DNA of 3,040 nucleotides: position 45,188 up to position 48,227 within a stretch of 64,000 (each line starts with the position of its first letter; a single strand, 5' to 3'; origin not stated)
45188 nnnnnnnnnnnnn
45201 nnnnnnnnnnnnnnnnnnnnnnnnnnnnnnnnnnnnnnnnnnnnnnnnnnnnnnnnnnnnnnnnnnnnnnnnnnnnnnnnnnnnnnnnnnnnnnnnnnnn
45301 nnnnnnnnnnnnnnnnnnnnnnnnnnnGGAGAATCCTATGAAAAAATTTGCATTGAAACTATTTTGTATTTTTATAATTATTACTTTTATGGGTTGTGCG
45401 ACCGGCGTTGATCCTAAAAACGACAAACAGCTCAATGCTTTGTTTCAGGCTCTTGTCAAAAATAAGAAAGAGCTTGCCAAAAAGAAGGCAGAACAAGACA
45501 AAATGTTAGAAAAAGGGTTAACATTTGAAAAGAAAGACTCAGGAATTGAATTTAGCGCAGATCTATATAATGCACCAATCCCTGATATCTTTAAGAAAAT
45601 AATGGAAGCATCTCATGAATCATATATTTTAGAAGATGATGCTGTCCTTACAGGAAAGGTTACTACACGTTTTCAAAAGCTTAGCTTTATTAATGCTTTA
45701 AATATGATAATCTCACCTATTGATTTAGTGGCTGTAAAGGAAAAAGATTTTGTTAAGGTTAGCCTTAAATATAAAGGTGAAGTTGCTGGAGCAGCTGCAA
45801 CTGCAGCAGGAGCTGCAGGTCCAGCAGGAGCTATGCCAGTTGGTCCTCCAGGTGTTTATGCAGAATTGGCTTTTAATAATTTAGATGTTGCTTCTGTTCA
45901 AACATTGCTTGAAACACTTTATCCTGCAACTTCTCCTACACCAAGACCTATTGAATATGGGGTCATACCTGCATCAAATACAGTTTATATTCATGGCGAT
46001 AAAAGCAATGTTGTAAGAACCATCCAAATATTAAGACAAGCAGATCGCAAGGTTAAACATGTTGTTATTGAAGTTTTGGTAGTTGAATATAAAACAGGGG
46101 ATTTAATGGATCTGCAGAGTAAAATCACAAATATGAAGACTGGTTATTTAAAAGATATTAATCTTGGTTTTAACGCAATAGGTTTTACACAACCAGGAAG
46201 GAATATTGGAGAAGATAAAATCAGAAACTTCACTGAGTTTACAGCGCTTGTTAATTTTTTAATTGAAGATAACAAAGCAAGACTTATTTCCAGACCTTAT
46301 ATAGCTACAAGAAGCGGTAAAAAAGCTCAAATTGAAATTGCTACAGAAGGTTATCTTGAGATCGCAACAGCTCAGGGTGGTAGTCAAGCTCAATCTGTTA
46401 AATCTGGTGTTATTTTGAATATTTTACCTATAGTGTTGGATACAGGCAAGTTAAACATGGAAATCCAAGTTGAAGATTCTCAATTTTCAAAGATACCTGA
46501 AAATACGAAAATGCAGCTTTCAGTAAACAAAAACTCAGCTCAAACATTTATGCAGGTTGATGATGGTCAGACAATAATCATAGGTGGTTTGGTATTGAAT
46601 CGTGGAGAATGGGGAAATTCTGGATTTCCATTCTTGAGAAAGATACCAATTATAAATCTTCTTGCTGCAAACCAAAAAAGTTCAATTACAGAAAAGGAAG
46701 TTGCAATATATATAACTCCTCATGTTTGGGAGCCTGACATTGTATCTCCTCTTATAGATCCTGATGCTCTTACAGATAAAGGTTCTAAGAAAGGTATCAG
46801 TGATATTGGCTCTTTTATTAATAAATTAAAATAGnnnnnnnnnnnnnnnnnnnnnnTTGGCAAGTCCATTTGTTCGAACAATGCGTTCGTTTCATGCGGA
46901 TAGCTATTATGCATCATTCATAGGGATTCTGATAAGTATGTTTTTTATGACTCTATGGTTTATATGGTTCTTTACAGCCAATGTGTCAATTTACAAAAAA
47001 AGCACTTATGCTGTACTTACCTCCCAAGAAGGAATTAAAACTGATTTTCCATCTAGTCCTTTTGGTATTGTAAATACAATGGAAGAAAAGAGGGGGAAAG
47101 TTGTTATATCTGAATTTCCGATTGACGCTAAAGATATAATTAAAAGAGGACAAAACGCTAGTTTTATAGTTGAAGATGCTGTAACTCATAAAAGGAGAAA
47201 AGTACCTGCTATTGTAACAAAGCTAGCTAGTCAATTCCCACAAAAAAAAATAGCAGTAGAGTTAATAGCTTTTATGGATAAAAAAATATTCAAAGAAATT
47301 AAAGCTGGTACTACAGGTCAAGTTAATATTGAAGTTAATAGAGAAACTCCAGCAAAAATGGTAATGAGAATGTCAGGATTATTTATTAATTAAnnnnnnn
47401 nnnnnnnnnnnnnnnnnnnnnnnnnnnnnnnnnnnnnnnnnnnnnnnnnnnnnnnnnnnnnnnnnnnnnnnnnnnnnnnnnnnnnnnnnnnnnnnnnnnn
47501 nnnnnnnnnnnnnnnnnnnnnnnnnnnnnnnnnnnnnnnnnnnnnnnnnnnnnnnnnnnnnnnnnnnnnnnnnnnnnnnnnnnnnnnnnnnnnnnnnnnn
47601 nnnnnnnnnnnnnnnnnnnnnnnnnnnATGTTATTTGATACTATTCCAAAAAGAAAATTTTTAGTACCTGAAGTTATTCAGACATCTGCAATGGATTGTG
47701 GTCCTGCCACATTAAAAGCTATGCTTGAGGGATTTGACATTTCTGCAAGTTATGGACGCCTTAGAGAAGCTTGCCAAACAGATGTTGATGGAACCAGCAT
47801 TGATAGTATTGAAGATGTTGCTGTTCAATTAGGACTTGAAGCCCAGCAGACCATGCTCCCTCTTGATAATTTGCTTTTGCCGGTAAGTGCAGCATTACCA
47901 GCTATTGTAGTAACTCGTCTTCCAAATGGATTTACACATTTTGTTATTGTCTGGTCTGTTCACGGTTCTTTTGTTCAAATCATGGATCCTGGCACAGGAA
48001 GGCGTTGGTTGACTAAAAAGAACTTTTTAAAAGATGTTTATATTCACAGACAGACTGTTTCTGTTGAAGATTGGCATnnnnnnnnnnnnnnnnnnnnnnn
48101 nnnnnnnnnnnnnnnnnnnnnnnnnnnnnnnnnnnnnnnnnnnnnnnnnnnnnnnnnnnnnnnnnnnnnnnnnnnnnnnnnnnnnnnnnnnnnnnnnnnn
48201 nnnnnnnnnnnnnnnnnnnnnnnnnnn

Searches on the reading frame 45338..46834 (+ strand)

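Call 6: search_protein_families(library=pfam, proteins=[window:45338-46834:+], max_evalue=0.01)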
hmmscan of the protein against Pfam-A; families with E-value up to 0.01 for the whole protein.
window:45338-46834:+ (498 aa): 1 family
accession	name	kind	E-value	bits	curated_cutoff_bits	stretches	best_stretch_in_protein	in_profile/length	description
PF00263.26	Secretin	-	7.1e-31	107.5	27.5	1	308-463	2-167/169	Bacterial type II and III secretion system protein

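Call 7: search_protein_families(library=ncbifam, proteins=[window:45338-46834:+], max_evalue=0.01)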
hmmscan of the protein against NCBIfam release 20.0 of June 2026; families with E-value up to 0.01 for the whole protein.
window:45338-46834:+ (498 aa): 9 families
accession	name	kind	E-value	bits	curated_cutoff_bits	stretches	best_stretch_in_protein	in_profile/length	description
TIGR02515.1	IV_pilus_PilQ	subfamily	2.7e-27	95.8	284.35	1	301-463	261-426/428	type IV pilus secretin PilQ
TIGR02516.1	type_III_yscC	equivalog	7.4e-25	87.4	238.45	1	211-463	205-460/463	type III secretion system outer membrane ring subunit SctC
TIGR02517.1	type_II_gspD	equivalog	1.6e-24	86.4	351.35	2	293-463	409-589/600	type II secretion system secretin GspD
TIGR02519.1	pilus_MshL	equivalog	1.1e-18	67.3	250.2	1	263-463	76-289/290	pilus (MSHA type) biogenesis protein MshL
NF010083.0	PRK13568.1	equivalog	1.1e-13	50.7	554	1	308-463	259-416/419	DNA uptake porin HofQ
NF011873.0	PRK15346.1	equivalog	3.2e-13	49.2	524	1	211-447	242-477/499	EscC/YscC/HrcC family type III secretion system outer membrane ring protein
NF007851.2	PRK10560.1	exception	1e-08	34.5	598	1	315-463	258-408/412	DNA uptake porin HofQ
NF042912.1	Amuc_1098_fam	equivalog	5.1e-06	24.8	750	1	382-466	714-798/805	Amuc_1098 family type IV pilus outer membrane protein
NF049913.1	FTN_0290_fam_lipo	equivalog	0.0014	18.9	170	0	245-333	17-103/154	FTL_1709 family lipoprotein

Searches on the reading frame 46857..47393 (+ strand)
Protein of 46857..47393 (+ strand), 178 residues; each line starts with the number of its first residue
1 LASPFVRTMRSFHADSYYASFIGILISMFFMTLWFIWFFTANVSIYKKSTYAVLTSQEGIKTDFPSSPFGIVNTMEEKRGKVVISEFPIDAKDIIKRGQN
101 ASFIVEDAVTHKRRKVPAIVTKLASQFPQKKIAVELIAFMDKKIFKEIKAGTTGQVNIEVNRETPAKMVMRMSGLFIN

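Call 6: search_protein_families(library=pfam, proteins=[window:46857-47393:+], max_evalue=0.01)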
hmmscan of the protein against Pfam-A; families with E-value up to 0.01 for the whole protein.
window:46857-47393:+ (178 aa): 0 families

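Call 7: search_protein_families(library=ncbifam, proteins=[window:46857-47393:+], max_evalue=0.01)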
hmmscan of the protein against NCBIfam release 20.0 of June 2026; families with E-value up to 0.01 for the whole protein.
window:46857-47393:+ (178 aa): 0 families

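Call 25: search_protein_representatives(protein=window:46857-47390:+)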
Query: 178 residues. Proteins with E-value up to 0.001 (for the whole library): 372; up to 1e-10: 49; up to 1e-30: 1. The best 150 are listed.
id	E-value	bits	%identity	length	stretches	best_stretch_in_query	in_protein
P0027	4.8e-65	234.6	60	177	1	1-178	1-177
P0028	2.9e-27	111.7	39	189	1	1-175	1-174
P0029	1.0e-23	100.2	36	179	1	1-175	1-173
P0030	1.2e-22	96.7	40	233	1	1-176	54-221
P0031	4.4e-22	94.9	36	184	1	1-177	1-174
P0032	3.2e-21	92.1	33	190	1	1-177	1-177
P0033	3.5e-21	92.0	37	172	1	1-177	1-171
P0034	3.7e-20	88.6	37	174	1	1-176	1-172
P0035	1.8e-18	83.2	32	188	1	1-177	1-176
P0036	2.1e-18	82.9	37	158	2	1-54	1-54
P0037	3.3e-18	82.3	38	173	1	14-175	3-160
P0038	7.5e-18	81.1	35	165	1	1-175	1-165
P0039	1.7e-17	80.0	34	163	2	1-67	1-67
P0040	8.5e-17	77.7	37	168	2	1-71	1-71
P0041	9.4e-17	77.6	36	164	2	82-177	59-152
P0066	7.2e-12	61.7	36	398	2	1-55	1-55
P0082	2.5e-10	56.7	29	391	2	75-177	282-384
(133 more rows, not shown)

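Call 43: find_homologous_proteins(query=window:46857-47390:+, max_evalue=0.001)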
Query window:46857-47390:+ (178 aa): 1 proteins with E <= 0.001 among 42 candidates.
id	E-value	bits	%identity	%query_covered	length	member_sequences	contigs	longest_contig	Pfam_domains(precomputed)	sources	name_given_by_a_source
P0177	4.2e-110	383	100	100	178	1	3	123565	-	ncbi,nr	ncbi:MAG: hypothetical protein HQK79_10570 [Desulfobacterales bacterium]|nr:hypothetical protein [De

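Call 44: find_encoding_contigs(protein=P0027, flank=10000, max_places=3)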
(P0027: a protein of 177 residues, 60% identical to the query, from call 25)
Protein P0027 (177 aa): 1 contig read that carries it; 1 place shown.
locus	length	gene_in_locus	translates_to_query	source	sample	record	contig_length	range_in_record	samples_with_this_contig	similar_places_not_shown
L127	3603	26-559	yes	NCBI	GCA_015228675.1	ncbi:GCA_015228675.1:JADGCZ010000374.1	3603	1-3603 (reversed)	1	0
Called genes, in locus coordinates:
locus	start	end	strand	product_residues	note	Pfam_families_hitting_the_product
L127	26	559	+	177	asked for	-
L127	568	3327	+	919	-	PF03412:Peptidase_C39, PF00005:ABC_tran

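Call 45: find_encoding_contigs(protein=P0028, flank=10000, max_places=2)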
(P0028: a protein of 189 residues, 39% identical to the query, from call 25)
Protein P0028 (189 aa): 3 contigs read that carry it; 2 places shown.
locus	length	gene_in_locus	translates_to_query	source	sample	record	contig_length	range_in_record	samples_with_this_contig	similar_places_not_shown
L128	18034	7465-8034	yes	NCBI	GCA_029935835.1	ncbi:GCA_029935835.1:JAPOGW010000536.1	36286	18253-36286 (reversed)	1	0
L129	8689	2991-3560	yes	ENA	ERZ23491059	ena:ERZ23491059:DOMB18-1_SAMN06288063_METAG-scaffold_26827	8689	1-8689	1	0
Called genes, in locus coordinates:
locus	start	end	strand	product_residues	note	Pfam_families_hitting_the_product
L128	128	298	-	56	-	-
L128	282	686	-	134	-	PF13565:HTH_32 (weak)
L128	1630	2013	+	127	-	-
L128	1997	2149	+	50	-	-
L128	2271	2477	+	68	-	-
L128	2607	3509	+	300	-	-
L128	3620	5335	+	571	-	PF09820:AAA-ATPase_like, PF08011:PDDEXK_9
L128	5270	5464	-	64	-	-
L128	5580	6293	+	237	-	PF13175:AAA_15, PF13476:AAA_23 (weak), PF13304:AAA_21 (faint)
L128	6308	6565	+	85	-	-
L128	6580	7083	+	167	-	-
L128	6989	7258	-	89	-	-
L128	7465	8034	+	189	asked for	-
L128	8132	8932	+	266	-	PF00005:ABC_tran, PF13304:AAA_21 (faint)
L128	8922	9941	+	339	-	PF03466:LysR_substrate (weak), PF13379:NMT1_2, PF09084:NMT1, PF12974:Phosphonate-bd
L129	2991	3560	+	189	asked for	-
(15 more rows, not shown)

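Call 46: find_encoding_contigs(protein=P0029, flank=10000, max_places=2)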
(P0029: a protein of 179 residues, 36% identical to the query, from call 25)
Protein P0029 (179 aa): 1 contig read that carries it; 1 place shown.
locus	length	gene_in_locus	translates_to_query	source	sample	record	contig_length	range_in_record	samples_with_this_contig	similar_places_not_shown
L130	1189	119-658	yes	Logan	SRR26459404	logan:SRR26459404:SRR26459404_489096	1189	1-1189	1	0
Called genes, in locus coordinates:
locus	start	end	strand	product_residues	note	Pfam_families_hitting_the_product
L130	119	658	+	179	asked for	-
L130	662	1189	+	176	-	?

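Call 47: find_encoding_contigs(protein=P0032, flank=10000, max_places=2)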
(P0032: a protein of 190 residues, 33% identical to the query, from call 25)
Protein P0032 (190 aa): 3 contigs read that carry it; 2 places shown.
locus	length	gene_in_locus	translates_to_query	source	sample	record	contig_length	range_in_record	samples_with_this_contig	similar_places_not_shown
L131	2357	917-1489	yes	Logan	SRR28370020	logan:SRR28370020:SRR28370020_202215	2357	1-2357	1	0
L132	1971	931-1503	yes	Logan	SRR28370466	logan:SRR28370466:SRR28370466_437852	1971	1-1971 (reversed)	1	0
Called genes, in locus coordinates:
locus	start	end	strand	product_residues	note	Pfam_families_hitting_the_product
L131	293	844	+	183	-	PF05128:DUF697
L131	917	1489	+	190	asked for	-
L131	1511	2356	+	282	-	?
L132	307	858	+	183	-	PF05128:DUF697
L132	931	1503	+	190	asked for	-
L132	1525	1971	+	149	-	?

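Call 48: find_encoding_contigs(protein=P0035, flank=10000, max_places=2)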
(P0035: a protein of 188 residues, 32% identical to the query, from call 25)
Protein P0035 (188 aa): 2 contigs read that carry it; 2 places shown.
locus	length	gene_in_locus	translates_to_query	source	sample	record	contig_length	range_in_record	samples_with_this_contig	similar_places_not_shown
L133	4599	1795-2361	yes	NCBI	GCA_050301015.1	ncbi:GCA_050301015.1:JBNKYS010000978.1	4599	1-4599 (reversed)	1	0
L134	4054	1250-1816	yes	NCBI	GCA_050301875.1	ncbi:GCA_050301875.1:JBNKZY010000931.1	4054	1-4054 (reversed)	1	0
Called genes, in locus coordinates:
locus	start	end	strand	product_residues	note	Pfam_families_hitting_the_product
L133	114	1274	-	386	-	PF00438:S-AdoMet_synt_N, PF02772:S-AdoMet_synt_M, PF02773:S-AdoMet_synt_C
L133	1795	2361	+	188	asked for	-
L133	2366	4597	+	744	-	?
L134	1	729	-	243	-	?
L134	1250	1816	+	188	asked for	-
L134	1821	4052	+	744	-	?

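Call 50: search_protein_families(library=pfam, proteins=[P0066, P0082, window:46857-47390:+], max_evalue=0.01)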
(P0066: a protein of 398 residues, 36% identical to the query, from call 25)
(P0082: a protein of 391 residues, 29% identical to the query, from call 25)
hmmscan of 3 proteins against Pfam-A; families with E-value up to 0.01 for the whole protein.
P0066 (398 aa): 4 families
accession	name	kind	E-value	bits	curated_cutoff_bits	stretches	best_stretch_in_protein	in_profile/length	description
PF13437.12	HlyD_3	-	7.9e-17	62.4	22.2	1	248-344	1-95/106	HlyD family secretion protein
PF16576.10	HlyD_D23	-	2.5e-11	43.7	30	1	247-345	109-206/214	Barrel-sandwich domain of CusB or HlyD membrane-fusion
PF13533.13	Biotin_lipoyl_2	-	5.4e-09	36.1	29.8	1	62-92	2-32/32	Biotin-lipoyl like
PF00364.28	Biotin_lipoyl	-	0.00039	20.6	22.1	0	62-91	44-73/73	Biotin-requiring enzyme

P0082 (391 aa): 2 families
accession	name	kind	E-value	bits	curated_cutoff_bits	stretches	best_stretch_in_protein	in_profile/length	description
PF13437.12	HlyD_3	-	9.4e-16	58.9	22.2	1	253-349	2-97/106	HlyD family secretion protein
PF16576.10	HlyD_D23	-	4.7e-11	42.8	30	1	213-343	77-201/214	Barrel-sandwich domain of CusB or HlyD membrane-fusion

window:46857-47390:+ (178 aa): 0 families

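Call 85: predict_structure(alignment_id=A1)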
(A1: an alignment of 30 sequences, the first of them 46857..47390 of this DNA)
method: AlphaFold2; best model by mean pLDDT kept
length: 178 residues; sequences in the alignment: 30
mean_pLDDT: 90.5   pTM: 0.76
mean pLDDT of the five models: 90.5, 88.5, 88.4, 87.4, 85.9
residues with pLDDT >= 90: 126; 70-90: 35; 50-70: 17; < 50: 0
segments of 3 or more residues with pLDDT < 50: none
pLDDT, mean of each block of 10 residues (from residue 1): 60 75 97 98 97 96 85 86 97 97 93 95 91 97 91 97 94 83
secondary structure, 60 per line:
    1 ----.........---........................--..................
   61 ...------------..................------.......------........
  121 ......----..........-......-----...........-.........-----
elements in order: H5-13 H17-40 E43-63 E76-88 H89-93 E100-106 E113-126 E131-140 H142-147 E153-163 H165-173

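Call 87: fold_search(model_id=the predicted structure, library=pdb)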
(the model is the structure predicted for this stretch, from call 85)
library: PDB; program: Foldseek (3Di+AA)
matches with E <= 10: 1240; with E <= 0.001: 7
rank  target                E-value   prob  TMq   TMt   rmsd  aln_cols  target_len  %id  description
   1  4kkt_D                3.0e-04  1.00  0.40  0.28  12.9       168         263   11  Crystal Structure of BesA (P21 form) (released 2013-07-10)
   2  4kkt_B                4.4e-04  1.00  0.40  0.28  12.6       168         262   11  Crystal Structure of BesA (P21 form) (released 2013-07-10)
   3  4kkt_C                4.4e-04  1.00  0.40  0.28  13.4       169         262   11  Crystal Structure of BesA (P21 form) (released 2013-07-10)
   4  4kku_B                4.4e-04  1.00  0.39  0.27  15.2       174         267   11  Structure of BesA (Selenomethinone derivative - P212121) (released 2013-07-10)
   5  4kku_C                7.6e-04  1.00  0.39  0.28  15.0       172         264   10  Structure of BesA (Selenomethinone derivative - P212121) (released 2013-07-10)
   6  4kku_A                8.0e-04  1.00  0.40  0.28  14.1       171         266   10  Structure of BesA (Selenomethinone derivative - P212121) (released 2013-07-10)
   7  4kkt_A                9.4e-04  1.00  0.40  0.28  12.6       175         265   12  Crystal Structure of BesA (P21 form) (released 2013-07-10)
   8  3lnn_B                1.3e-03  1.00  0.35  0.26  11.0        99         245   11  Crystal structure of ZneB from Cupriavidus metallidurans (released 2010-06-30)
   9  8ftm_A                1.5e-03  1.00  0.39  0.11   6.0       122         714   11  Setx-ssRNA-ADP-SO4 complex (released 2023-10-25)
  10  8ftm_B                1.7e-03  1.00  0.38  0.11   4.9       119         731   12  Setx-ssRNA-ADP-SO4 complex (released 2023-10-25)
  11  8ram_O                2.3e-03  1.00  0.35  0.11   6.3       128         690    8  Structure of Sen1 bound RNA Polymerase II pre-termination complex (released 2024-10-30)
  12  4kks                  2.3e-03  1.00  0.38  0.25  16.7       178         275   13  Crystal Structure of BesA (C2 form) (released 2013-07-10)
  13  6tek_A                2.5e-03  1.00  0.35  0.28   6.9       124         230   12  Structure of siderophore interaction domain of IrtAB (released 2020-04-01)
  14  9qgy_G                2.7e-03  1.00  0.37  0.20   3.4        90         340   14  Structure of the YbjP lipoprotein bound to the MacAB-TolC tripartite efflux pump (released 2026-03-25)
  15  3fpp_A                3.3e-03  1.00  0.38  0.27   3.0        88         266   12  Crystal structure of E.coli MacA (released 2009-04-28)
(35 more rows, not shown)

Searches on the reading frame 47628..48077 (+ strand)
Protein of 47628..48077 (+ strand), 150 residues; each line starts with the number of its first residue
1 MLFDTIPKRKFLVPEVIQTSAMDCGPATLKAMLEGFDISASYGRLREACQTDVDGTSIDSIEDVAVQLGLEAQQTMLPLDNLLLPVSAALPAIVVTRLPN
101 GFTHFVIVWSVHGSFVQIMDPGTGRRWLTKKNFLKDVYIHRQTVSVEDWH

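Call 59: find_related_loci(query=A4, collection=metagenome_contigs, flank=10000)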
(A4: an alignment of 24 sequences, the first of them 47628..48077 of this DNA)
Query A4 (150 aa) in metagenome_contigs; peptide patterns used: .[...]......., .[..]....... (x = any residue, [..] = any of these).
600 stretches matched a pattern (row limit reached: there are more); 589 encode a relative of the query (tblastn E <= 1e-3); the best 80 are kept; 80 distinct loci.
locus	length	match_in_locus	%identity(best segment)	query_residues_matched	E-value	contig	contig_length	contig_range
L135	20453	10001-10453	72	1-150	4e-76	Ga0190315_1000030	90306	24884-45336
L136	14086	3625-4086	68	1-150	7e-72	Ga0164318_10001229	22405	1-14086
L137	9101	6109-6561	68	1-150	4e-71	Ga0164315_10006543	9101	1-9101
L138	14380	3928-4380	69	1-150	9e-71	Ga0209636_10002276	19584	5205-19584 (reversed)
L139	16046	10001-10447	66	2-150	3e-70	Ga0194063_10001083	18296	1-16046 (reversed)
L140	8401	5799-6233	68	7-149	5e-69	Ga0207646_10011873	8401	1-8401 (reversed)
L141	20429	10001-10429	69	8-150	1e-68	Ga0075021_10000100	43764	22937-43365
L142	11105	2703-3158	66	1-150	4e-68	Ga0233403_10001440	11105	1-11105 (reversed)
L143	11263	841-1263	65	10-150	2e-67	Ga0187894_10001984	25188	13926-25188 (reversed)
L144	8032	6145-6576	65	6-149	1e-67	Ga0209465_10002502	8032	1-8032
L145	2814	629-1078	65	1-150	5e-68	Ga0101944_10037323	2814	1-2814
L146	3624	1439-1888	65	1-150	2e-67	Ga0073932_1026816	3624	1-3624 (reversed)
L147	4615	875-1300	65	9-150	2e-67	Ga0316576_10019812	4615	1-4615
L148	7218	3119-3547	66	8-150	4e-67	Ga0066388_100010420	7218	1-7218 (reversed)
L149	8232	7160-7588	65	8-150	5e-67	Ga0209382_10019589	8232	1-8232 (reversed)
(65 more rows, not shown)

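Call 81: search_protein_families(library=pfam, proteins=[L135:937-2247:+, L135:2253-4502:+, L135:5061-5747:+, L135:5770-6666:+, L135:6911-7414:+, L135:7417-7839:+, L135:8092-8754:+, L135:14454-16598:+, L135:18323-19201:+, L135:19765-20385:+], max_evalue=0.001)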
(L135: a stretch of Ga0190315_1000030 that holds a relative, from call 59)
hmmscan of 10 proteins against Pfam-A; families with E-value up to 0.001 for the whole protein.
L135:937-2247:+ (436 aa): 10 families
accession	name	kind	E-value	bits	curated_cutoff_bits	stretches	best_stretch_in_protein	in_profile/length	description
PF07992.20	Pyr_redox_2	-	1.6e-11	44.6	26.1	1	14-102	143-218/291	Pyridine nucleotide-disulphide oxidoreductase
PF12831.13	FAD_oxidored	-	4.5e-11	43.1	27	1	16-54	2-40/416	FAD dependent oxidoreductase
PF00890.30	FAD_binding_2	-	5e-09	36.3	20.4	1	16-50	2-36/414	FAD binding domain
PF13450.12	NAD_binding_8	-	6.1e-09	36.5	21.9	1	18-53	1-36/68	NAD(P)-binding Rossmann-like domain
PF01266.30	DAO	-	9.7e-08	32.3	27.9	1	16-50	2-36/353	FAD dependent oxidoreductase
PF13738.12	Pyr_redox_3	-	6.5e-07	29.3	30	1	12-105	163-250/305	Pyridine nucleotide-disulphide oxidoreductase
PF03486.20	HI0933_like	-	2.5e-06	27.6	50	1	15-51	2-38/244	HI0933-like protein Rossmann domain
PF01134.28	GIDA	-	3.4e-05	23.5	22.1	1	16-96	2-62/391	Glucose inhibited division protein A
PF00070.33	Pyr_redox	-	0.00044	21.2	22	0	16-49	2-35/82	Pyridine nucleotide-disulphide oxidoreductase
PF01946.23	Thi4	-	0.00092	19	26.2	0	7-63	10-68/235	Thi4 family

L135:2253-4502:+ (749 aa): 20 families
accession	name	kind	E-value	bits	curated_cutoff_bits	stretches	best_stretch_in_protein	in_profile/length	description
PF02662.21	FlpD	-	5.8e-41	139.8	22.3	1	618-743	1-123/123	Methyl-viologen-reducing hydrogenase, delta subunit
PF07992.20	Pyr_redox_2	-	1.3e-12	48.2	26.1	1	141-260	2-114/291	Pyridine nucleotide-disulphide oxidoreductase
PF13187.11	Fer4_9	-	4.5e-09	36.6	27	1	544-588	2-51/52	4Fe-4S dicluster domain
PF12831.13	FAD_oxidored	-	2.5e-08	34.1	27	1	142-179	2-39/416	FAD dependent oxidoreductase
PF00890.30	FAD_binding_2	-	2.8e-08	33.8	20.4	1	141-179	1-47/414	FAD binding domain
PF12837.12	Fer4_6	-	7.6e-08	32.4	25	2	537-559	2-24/24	4Fe-4S binding domain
PF00037.32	Fer4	-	1.1e-07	31.8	21.1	2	569-590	3-24/24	4Fe-4S binding domain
PF01266.30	DAO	-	1.3e-07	31.9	27.9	1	142-175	2-35/353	FAD dependent oxidoreductase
PF13484.11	Fer4_16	-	1.6e-07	32.4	30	0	544-563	2-21/66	4Fe-4S double cluster binding domain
PF13450.12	NAD_binding_8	-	1.9e-07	31.7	21.9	1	144-179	1-36/68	NAD(P)-binding Rossmann-like domain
PF13237.11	Fer4_10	-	5.2e-07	29.9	25.5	2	540-585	5-53/53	4Fe-4S dicluster domain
PF12838.12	Fer4_7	-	5.7e-07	30.3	27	1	544-587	2-51/52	4Fe-4S dicluster domain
PF12797.12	Fer4_2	-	2.1e-06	27.7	24.5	1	566-586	2-22/22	4Fe-4S binding domain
PF14697.11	Fer4_21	-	3.2e-06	27.6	35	1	541-589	5-57/59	4Fe-4S dicluster domain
PF00070.33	Pyr_redox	-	4.4e-06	27.5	22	1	141-175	1-35/82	Pyridine nucleotide-disulphide oxidoreductase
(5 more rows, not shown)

L135:5061-5747:+ (228 aa): 5 families
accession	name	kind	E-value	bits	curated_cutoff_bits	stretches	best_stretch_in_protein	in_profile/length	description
PF13183.11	Fer4_8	-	3.9e-10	40.6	27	1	49-109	2-67/68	4Fe-4S dicluster domain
PF13534.11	Fer4_17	-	4.2e-09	37.3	22.2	1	52-110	2-60/61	4Fe-4S dicluster domain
PF13187.11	Fer4_9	-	7e-08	32.8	27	1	51-109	1-50/52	4Fe-4S dicluster domain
PF13237.11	Fer4_10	-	5.1e-07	30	25.5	1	50-107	7-53/53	4Fe-4S dicluster domain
PF12838.12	Fer4_7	-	4e-05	24.4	27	1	52-108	2-50/52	4Fe-4S dicluster domain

L135:5770-6666:+ (298 aa): 1 family
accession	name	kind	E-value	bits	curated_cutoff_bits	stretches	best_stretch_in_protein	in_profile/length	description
PF02754.22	CCG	-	2.9e-20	72.6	20.6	2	156-242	3-83/85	Cysteine-rich domain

L135:6911-7414:+ (167 aa): 0 families

L135:7417-7839:+ (140 aa): 2 families
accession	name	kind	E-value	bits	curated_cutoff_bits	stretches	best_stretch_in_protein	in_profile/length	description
PF01844.29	HNH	-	4.7e-12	46.3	21.4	1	20-66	1-46/47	HNH endonuclease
PF14279.12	HNH_5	-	9e-10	38.8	27.5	1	23-69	1-48/56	HNH endonuclease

L135:8092-8754:+ (220 aa): 0 families

L135:14454-16598:+ (714 aa): 1 family
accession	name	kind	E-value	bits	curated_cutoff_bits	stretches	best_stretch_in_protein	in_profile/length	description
PF00005.33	ABC_tran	-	3.6e-22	79.9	25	1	532-686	1-136/137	ABC transporter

L135:18323-19201:+ (292 aa): 2 families
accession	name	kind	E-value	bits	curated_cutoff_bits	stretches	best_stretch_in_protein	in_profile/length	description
PF08241.18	Methyltransf_11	-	0.00019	22.4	21.2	0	64-180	4-95/95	Methyltransferase domain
PF13649.12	Methyltransf_25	-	0.00082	20.5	27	0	124-176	44-97/97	Methyltransferase domain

L135:19765-20385:+ (206 aa): 0 families
